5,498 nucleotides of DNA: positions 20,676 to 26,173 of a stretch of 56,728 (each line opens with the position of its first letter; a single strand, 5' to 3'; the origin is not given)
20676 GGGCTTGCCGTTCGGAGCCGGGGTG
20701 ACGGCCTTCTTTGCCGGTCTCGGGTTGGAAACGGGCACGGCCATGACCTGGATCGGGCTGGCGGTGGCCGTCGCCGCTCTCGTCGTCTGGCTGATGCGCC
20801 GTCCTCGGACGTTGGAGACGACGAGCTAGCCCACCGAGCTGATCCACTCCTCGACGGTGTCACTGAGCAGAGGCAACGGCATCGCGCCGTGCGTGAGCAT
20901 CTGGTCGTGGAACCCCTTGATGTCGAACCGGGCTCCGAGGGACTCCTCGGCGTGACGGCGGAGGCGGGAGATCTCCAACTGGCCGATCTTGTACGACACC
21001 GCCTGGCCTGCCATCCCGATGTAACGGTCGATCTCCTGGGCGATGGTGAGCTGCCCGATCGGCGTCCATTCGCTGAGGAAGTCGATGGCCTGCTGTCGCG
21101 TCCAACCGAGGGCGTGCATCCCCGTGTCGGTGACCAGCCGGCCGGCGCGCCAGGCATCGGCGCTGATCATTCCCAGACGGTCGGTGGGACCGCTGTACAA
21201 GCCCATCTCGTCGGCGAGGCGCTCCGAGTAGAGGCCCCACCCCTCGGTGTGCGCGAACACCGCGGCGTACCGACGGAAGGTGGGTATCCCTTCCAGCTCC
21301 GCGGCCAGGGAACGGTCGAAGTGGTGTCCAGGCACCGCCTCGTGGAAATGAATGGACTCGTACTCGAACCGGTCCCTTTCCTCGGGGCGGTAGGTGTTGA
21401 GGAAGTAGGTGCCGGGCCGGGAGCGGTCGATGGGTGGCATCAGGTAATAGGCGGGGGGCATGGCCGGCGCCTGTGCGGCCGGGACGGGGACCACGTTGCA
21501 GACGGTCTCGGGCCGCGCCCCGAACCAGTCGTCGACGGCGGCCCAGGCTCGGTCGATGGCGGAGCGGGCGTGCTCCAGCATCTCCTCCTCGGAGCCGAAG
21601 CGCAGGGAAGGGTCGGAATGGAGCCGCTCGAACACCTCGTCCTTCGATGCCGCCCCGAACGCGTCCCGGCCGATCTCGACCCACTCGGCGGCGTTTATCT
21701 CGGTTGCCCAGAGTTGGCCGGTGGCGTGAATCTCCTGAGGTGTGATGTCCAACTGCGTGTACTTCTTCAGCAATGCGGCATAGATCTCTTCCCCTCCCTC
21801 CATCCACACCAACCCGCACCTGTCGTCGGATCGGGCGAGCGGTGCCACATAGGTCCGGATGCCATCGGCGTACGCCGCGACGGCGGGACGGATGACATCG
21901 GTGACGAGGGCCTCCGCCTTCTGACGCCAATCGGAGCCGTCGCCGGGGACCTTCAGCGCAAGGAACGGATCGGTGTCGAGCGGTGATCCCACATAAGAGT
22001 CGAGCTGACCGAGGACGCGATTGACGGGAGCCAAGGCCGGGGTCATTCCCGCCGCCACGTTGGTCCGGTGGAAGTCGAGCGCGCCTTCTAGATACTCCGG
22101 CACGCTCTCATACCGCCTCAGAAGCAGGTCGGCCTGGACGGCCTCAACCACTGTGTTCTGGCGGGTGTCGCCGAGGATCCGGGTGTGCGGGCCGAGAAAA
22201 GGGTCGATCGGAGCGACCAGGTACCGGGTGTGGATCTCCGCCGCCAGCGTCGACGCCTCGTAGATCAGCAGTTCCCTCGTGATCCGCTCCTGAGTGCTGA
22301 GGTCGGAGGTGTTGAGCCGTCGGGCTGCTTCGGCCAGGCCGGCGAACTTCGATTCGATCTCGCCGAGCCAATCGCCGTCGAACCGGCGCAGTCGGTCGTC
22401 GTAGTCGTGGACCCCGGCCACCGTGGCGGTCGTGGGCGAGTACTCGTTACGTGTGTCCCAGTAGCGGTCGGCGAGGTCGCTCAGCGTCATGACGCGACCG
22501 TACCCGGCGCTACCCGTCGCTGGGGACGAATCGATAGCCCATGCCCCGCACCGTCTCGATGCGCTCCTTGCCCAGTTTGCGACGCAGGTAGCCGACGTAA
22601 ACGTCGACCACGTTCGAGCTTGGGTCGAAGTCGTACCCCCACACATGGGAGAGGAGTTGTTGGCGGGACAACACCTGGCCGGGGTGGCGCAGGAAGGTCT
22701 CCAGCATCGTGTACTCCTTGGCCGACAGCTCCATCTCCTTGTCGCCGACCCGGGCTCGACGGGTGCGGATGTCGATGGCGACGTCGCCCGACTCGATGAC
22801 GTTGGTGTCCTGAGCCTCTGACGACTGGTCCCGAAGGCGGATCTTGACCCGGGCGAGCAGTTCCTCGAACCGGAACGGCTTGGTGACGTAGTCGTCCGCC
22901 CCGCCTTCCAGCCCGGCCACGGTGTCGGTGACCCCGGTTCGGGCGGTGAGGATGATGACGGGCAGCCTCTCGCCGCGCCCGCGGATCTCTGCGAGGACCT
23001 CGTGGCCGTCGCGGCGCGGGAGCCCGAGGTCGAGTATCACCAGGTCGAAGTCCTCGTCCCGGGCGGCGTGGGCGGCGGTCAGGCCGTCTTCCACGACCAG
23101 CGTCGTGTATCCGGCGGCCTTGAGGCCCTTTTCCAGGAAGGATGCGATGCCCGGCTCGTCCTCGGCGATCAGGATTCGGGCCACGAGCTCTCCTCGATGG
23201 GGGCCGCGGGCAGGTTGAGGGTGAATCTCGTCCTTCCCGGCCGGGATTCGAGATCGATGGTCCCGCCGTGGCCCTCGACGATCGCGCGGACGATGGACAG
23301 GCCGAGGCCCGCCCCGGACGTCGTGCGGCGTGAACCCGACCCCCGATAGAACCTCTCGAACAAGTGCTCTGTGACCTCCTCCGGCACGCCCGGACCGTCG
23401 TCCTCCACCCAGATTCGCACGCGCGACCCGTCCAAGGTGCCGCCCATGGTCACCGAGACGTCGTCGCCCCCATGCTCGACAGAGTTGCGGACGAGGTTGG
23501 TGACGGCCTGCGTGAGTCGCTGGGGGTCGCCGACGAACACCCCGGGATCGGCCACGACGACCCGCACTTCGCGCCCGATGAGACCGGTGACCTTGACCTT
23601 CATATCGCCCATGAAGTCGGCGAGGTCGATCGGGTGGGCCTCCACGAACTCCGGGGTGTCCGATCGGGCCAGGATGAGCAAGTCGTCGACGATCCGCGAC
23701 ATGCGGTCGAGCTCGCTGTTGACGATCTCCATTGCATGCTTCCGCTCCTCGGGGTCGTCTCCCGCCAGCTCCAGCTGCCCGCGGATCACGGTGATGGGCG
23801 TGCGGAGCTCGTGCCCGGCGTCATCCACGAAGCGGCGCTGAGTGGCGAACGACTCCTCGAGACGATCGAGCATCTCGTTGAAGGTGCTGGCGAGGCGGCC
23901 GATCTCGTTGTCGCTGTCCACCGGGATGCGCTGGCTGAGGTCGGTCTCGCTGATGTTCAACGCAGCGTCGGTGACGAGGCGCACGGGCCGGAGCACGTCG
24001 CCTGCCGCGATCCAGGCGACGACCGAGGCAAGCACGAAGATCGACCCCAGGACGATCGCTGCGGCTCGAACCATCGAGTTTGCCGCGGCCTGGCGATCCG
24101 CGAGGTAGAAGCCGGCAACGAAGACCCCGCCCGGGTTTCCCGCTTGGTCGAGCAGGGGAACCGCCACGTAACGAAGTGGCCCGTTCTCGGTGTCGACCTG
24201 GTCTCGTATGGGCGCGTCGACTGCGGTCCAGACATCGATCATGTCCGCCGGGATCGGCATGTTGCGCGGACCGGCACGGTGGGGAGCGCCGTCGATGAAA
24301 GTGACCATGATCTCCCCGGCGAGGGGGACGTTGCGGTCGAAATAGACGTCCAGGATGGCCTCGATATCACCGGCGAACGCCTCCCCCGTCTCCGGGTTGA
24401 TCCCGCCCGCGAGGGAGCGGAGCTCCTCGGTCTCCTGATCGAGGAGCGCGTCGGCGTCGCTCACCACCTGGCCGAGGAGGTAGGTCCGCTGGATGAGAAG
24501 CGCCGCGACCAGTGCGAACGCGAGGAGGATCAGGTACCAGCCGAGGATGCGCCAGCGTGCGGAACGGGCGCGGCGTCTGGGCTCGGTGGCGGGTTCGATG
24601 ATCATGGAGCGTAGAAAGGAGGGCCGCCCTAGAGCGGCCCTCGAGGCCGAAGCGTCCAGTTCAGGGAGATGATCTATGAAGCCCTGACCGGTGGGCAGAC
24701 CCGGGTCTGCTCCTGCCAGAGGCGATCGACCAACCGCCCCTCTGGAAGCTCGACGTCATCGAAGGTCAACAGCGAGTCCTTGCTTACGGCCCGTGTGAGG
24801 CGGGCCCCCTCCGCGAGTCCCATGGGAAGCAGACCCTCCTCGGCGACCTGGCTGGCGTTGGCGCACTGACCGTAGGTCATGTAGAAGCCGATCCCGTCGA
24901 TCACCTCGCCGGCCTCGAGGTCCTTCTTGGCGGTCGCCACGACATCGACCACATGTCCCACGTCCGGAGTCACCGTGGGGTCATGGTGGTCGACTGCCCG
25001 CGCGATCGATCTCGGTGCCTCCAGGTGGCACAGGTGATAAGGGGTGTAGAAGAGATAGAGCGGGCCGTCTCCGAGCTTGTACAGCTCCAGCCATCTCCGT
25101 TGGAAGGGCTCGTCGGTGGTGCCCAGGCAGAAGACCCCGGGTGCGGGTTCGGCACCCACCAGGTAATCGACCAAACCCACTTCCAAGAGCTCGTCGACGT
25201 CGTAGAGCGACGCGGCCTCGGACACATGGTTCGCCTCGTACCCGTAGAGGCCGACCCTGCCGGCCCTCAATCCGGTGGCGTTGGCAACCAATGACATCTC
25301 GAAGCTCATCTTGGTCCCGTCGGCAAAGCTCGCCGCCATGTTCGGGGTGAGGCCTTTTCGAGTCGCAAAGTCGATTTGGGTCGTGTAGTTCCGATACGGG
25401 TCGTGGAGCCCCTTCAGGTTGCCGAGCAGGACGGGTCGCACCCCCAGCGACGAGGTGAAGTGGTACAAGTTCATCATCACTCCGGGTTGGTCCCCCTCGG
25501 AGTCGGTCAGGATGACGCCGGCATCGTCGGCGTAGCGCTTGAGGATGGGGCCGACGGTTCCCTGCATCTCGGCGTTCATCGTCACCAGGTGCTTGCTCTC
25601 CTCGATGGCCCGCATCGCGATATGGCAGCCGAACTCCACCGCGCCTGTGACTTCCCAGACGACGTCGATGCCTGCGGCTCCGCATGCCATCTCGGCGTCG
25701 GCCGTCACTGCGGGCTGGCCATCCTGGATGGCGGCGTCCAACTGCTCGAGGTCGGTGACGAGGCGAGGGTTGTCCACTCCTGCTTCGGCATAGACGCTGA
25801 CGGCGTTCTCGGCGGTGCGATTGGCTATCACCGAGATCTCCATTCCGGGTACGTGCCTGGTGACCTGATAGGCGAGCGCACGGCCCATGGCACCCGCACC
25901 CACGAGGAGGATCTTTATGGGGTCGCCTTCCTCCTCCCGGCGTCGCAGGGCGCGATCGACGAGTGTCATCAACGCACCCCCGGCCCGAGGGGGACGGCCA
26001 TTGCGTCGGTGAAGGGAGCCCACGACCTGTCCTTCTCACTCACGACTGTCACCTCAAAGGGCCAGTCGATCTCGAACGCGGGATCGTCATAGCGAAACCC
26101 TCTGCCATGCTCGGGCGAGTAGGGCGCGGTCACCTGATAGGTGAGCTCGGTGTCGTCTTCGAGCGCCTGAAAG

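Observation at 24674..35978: Candidate heptose-based surface glycan / protein O-glycosylation system (best candidate for a new system in this window)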

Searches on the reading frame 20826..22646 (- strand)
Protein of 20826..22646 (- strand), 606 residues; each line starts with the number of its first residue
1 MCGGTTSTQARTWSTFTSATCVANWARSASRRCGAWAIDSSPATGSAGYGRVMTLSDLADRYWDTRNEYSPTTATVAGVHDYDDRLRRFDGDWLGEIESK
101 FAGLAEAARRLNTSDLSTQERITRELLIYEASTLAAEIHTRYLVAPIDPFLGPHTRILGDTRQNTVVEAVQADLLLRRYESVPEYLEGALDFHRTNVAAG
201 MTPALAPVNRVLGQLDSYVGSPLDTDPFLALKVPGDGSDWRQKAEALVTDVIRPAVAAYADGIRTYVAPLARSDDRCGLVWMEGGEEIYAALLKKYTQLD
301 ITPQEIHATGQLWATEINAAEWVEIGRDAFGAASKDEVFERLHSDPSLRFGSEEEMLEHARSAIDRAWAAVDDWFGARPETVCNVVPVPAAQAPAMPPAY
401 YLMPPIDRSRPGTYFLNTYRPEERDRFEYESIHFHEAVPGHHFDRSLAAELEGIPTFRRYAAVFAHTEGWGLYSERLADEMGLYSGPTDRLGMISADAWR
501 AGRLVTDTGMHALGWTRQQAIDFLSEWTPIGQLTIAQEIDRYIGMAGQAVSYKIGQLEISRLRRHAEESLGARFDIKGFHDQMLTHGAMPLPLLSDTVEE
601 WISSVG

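Call 10: search_protein_families(library=pfam, proteins=[window:20826-22646:-], max_evalue=0.001)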
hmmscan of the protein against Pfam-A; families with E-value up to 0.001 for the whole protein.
window:20826-22646:- (606 aa): 2 families
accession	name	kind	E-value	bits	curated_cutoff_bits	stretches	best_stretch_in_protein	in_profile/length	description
PF05960.17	DUF885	-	5.4e-138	462.4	32.4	1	71-598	1-532/532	Bacterial protein of unknown function (DUF885)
PF00186.24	DHFR_1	-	0.00088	19.4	25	0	280-337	92-149/159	Dihydrofolate reductase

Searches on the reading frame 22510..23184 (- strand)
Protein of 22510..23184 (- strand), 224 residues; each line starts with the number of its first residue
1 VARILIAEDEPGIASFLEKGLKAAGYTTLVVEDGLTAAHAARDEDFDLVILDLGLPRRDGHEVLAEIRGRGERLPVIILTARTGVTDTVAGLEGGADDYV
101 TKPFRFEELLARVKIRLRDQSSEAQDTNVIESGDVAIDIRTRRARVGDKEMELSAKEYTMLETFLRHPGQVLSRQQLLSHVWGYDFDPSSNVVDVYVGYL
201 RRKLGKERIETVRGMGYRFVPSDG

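Call 10: search_protein_families(library=pfam, proteins=[window:22510-23184:-], max_evalue=0.001)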
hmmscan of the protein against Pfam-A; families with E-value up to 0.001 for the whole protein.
window:22510-23184:- (224 aa): 2 families
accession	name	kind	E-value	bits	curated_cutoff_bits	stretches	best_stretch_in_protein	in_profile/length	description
PF00486.34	Trans_reg_C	-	3e-28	98.1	26.2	1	149-219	2-77/77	Transcriptional regulatory protein, C terminal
PF00072.30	Response_reg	-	1.7e-27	96.2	30.2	1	4-114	1-111/111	Response regulator receiver domain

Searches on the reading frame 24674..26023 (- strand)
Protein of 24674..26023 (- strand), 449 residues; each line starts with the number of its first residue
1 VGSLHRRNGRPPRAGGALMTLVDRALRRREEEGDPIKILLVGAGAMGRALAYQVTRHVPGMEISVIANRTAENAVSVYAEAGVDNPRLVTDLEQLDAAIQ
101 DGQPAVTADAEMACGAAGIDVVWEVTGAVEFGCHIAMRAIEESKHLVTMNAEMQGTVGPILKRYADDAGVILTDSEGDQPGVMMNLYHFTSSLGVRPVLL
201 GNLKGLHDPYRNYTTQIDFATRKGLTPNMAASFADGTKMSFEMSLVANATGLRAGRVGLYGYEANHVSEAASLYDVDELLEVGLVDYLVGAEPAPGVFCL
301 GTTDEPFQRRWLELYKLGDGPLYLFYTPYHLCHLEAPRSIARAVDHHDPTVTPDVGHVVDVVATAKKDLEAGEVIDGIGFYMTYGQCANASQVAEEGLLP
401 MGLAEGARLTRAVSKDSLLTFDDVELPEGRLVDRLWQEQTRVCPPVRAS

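Call 4: search_protein_families(library=pfam, proteins=[window:24674-26023:-], max_evalue=0.01)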
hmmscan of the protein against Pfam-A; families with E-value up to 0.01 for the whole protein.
window:24674-26023:- (449 aa): 6 families
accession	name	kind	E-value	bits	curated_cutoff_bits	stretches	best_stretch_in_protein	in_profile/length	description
PF21135.2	DRL_cat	-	9.4e-46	156.3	27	1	177-336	1-164/164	Oxidoreductase DRL, catalytic domain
PF08666.17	SAF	-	3.4e-07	31.2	21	1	360-425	1-63/63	SAF domain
PF01488.26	Shikimate_DH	-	2.8e-05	24.6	24.3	1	36-102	13-76/138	Shikimate / quinate 5-dehydrogenase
PF03447.22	NAD_binding_3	-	0.0001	23.4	24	1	42-151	1-90/116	Homoserine dehydrogenase, NAD binding domain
PF01408.29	GFO_IDH_MocA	-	0.004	18.3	24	1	36-99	1-67/120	Oxidoreductase family, NAD-binding Rossmann fold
PF03807.23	F420_oxidored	-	0.0065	17.5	21.6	0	37-84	1-47/94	NADP oxidoreductase coenzyme F420-dependent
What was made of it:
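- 24674..25969 (-): DXR-II-like oxidoreductase of the DLO type (DRL_cat + SAF). Inferred keto-sugar reductase; last gene of the operon. DRL_cat 9.4e-46 (call 4).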

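Call 5: search_protein_families(library=ncbifam, proteins=[window:24674-26023:-], max_evalue=0.01)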
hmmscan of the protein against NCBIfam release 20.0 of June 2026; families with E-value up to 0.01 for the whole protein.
window:24674-26023:- (449 aa): 6 families
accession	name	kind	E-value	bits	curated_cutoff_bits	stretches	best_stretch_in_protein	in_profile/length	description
NF004976.0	PRK06349.1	subfamily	2.2e-06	27.1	205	1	95-172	50-127/430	homoserine dehydrogenase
NF000744.0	PRK00045.1-3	equivalog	2.8e-06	26.4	429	1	35-368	185-320/447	glutamyl-tRNA reductase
NF004912.0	PRK06270.1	equivalog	0.0003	20.3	373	1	36-170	4-146/343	homoserine dehydrogenase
NF001319.0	PRK00258.3-3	equivalog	0.001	18.2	252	1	22-89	110-174/279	shikimate dehydrogenase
NF009825.0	PRK13302.1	equivalog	0.0021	17.6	253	1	36-98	7-67/271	aspartate dehydrogenase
TIGR04380.1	myo_inos_iolG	equivalog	0.0098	14.8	355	0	36-85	2-51/330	inositol 2-dehydrogenase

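Call 32: search_solved_structures(query=window:24674-26023:-, max_evalue=0.001)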
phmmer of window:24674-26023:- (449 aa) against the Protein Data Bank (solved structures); distinct sequences matched with E-value up to 0.001: 2.
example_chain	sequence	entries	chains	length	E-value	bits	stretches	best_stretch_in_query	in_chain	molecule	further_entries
3upl_A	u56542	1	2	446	2.7e-63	217.7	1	23-429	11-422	Oxidoreductase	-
3upy_A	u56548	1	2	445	2.7e-63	217.7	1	23-429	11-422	Oxidoreductase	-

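Call 74: search_solved_structures(query=window:24674-25969:-, max_evalue=1e-10, show_alignments=1)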
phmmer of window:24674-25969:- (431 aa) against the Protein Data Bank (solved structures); distinct sequences matched with E-value up to 1e-10: 2.
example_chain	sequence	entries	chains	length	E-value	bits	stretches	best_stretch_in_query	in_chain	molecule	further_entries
3upl_A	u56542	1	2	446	3.9e-63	217.2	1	6-411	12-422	Oxidoreductase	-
3upy_A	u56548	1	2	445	3.9e-63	217.2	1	6-411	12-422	Oxidoreductase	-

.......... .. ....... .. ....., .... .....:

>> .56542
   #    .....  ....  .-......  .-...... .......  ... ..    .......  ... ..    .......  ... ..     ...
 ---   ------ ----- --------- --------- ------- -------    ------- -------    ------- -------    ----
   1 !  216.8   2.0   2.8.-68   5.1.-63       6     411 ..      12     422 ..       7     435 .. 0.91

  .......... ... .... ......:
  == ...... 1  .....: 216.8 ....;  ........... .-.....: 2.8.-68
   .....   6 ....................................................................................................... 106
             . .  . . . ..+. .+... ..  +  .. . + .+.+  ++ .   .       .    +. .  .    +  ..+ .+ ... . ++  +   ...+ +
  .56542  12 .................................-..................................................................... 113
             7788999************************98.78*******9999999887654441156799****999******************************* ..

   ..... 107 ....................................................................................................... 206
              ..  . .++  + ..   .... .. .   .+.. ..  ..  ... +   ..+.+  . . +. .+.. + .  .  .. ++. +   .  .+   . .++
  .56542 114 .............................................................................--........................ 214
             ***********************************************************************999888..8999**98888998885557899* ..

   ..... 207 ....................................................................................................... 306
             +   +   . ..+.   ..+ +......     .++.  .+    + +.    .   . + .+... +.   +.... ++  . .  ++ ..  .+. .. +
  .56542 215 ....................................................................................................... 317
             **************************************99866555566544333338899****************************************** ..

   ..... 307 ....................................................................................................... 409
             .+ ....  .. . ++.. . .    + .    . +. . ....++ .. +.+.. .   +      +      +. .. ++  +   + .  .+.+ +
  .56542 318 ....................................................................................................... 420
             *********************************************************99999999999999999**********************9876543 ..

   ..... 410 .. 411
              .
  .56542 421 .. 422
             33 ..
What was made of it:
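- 24674..25969 (-): Brucella DRL 3UPL 3.9e-63 (call 74).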
